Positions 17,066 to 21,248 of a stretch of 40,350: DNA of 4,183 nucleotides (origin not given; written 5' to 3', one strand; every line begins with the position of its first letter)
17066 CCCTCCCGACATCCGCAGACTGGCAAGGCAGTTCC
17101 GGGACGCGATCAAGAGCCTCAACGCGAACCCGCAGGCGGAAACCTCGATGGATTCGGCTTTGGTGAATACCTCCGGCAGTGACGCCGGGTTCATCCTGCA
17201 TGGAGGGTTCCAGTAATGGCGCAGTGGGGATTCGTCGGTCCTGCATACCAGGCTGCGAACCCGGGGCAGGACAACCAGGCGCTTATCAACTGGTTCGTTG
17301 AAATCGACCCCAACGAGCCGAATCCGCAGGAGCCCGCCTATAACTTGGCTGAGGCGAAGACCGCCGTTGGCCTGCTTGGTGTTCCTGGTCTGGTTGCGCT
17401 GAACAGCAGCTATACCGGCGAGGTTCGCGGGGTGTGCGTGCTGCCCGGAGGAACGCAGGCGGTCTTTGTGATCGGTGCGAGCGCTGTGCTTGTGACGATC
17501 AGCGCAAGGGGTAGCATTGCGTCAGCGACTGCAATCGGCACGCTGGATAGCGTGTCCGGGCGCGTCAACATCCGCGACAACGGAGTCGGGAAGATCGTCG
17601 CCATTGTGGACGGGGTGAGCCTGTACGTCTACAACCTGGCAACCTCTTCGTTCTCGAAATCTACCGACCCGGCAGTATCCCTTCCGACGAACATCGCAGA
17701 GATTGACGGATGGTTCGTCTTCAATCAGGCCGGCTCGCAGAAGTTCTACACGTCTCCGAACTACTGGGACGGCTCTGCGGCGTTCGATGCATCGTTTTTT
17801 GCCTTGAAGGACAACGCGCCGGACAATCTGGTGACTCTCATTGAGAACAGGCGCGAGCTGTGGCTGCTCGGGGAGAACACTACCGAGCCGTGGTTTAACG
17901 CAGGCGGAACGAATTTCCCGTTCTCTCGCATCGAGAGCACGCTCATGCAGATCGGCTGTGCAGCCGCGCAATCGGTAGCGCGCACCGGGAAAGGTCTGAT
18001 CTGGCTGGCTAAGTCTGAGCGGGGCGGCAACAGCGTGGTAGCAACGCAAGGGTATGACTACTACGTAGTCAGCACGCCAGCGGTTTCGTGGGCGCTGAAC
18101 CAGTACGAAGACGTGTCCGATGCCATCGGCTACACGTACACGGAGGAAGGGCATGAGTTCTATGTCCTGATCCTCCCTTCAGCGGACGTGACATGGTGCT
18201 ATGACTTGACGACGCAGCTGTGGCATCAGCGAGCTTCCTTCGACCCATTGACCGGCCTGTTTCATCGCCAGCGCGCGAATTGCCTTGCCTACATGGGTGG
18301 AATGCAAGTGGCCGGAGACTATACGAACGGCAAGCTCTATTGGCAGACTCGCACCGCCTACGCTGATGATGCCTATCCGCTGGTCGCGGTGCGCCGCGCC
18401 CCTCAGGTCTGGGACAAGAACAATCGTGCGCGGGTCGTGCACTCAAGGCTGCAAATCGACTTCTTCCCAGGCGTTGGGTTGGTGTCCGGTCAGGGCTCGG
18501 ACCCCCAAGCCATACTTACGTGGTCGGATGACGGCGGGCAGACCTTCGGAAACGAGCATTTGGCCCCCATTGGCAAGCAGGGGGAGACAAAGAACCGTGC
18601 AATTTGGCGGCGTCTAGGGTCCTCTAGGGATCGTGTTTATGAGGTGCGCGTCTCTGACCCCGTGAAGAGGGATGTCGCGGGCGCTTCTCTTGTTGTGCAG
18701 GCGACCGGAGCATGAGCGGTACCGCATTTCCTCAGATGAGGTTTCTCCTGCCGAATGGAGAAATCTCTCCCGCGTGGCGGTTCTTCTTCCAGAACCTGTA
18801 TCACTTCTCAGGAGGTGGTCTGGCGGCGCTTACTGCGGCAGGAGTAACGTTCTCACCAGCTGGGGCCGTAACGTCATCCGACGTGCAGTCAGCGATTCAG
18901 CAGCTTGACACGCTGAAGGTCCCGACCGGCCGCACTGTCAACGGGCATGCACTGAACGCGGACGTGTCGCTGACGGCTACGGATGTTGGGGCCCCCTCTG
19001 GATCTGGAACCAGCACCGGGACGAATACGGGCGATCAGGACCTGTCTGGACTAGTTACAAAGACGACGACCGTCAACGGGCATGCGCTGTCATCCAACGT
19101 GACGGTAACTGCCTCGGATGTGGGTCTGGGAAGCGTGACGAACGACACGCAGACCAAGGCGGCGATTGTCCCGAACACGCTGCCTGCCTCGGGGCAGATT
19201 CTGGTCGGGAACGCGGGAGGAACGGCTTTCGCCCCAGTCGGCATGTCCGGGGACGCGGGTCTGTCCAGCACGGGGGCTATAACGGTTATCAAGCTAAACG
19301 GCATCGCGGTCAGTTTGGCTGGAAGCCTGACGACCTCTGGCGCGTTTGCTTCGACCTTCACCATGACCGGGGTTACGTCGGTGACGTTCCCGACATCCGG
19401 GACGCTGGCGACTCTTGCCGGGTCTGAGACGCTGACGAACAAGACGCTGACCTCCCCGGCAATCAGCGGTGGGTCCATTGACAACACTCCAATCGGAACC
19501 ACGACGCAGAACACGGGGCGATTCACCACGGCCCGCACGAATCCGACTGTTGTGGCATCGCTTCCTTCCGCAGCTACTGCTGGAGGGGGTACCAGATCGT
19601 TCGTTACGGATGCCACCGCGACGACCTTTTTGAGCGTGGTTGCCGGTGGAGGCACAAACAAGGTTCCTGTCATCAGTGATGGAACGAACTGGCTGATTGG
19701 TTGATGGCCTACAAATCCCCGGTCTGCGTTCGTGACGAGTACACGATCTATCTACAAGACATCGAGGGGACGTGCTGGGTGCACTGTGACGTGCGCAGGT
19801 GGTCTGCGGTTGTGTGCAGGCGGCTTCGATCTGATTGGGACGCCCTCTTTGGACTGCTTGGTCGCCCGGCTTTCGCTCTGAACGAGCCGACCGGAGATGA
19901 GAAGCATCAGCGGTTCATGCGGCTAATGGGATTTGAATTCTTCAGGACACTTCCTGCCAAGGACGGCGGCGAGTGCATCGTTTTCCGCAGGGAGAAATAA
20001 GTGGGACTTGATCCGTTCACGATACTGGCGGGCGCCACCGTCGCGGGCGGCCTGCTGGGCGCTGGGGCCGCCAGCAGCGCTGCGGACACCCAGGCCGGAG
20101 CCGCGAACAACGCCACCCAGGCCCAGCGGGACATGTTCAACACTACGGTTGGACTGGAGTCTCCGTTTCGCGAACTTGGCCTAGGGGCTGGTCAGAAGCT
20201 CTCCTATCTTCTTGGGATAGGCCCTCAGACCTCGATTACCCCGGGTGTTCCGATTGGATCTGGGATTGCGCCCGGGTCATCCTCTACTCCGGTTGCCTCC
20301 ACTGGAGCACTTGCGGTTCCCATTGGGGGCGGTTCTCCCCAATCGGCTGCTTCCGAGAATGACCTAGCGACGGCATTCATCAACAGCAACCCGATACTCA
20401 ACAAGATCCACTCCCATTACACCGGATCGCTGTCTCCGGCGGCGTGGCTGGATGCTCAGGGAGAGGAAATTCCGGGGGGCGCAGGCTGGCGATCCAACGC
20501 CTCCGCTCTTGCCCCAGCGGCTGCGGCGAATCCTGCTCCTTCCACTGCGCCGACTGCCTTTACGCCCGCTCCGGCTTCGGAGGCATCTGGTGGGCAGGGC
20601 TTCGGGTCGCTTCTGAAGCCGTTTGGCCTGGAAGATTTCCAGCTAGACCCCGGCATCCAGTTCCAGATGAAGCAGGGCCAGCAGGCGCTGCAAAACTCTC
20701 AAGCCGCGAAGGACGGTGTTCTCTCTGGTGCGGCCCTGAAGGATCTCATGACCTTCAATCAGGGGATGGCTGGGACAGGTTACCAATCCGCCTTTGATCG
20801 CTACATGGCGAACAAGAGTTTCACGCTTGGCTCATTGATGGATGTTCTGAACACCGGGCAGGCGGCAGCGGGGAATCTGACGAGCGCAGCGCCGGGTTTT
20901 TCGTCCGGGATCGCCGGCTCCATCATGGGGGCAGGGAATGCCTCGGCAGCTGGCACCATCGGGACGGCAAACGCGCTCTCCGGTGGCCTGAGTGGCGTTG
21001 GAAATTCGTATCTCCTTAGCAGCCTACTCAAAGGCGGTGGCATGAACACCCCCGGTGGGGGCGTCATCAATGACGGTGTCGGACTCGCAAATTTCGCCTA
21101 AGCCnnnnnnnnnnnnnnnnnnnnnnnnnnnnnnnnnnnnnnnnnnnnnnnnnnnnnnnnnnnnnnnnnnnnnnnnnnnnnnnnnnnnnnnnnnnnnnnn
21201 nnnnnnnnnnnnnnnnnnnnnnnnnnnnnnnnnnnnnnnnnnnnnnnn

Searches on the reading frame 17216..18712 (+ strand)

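Call 44: search_protein_families(library=phrogs, proteins=[window:17216-18712:+], max_evalue=0.00001)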
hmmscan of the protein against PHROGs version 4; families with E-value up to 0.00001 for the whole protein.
window:17216-18712:+ (499 aa): 2 families
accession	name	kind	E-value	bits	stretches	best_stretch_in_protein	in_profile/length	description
phrog_578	-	connector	2.9e-91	307.4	1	1-495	3-470/486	head closure Hc3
phrog_19101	-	unknown function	1.2e-09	38.1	1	426-499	522-595/595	-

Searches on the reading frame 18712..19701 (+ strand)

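Call 44: search_protein_families(library=phrogs, proteins=[window:18712-19701:+], max_evalue=0.00001)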
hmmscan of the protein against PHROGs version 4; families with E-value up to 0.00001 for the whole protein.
window:18712-19701:+ (330 aa): 3 families
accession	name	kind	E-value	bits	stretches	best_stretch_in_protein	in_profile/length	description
phrog_23008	-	tail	1.3e-11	44.6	0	59-96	463-500/812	tail fiber protein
phrog_17472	-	tail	1.9e-08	34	0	70-101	150-181/872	tail protein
phrog_23426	-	tail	2.5e-07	30.8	0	66-92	138-164/502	tail protein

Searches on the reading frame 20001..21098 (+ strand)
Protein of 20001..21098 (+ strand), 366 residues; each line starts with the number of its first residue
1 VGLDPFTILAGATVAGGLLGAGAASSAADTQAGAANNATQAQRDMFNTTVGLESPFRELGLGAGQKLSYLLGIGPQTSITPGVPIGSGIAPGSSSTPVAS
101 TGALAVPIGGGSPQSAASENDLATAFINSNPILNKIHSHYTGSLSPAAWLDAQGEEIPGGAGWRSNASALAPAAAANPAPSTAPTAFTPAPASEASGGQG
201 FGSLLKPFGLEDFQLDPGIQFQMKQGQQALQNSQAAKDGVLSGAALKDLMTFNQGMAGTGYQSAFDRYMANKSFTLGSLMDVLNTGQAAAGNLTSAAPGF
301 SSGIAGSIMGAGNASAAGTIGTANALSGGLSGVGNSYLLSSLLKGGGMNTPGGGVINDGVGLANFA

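Call 44: search_protein_families(library=phrogs, proteins=[window:20001-21098:+], max_evalue=0.00001)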
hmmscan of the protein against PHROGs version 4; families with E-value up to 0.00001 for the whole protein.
window:20001-21098:+ (366 aa): 1 family
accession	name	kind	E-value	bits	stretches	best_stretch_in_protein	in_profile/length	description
phrog_598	-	DNA, RNA and nucleotide metabolism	4.3e-26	93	2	205-363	78-229/240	DNA ejection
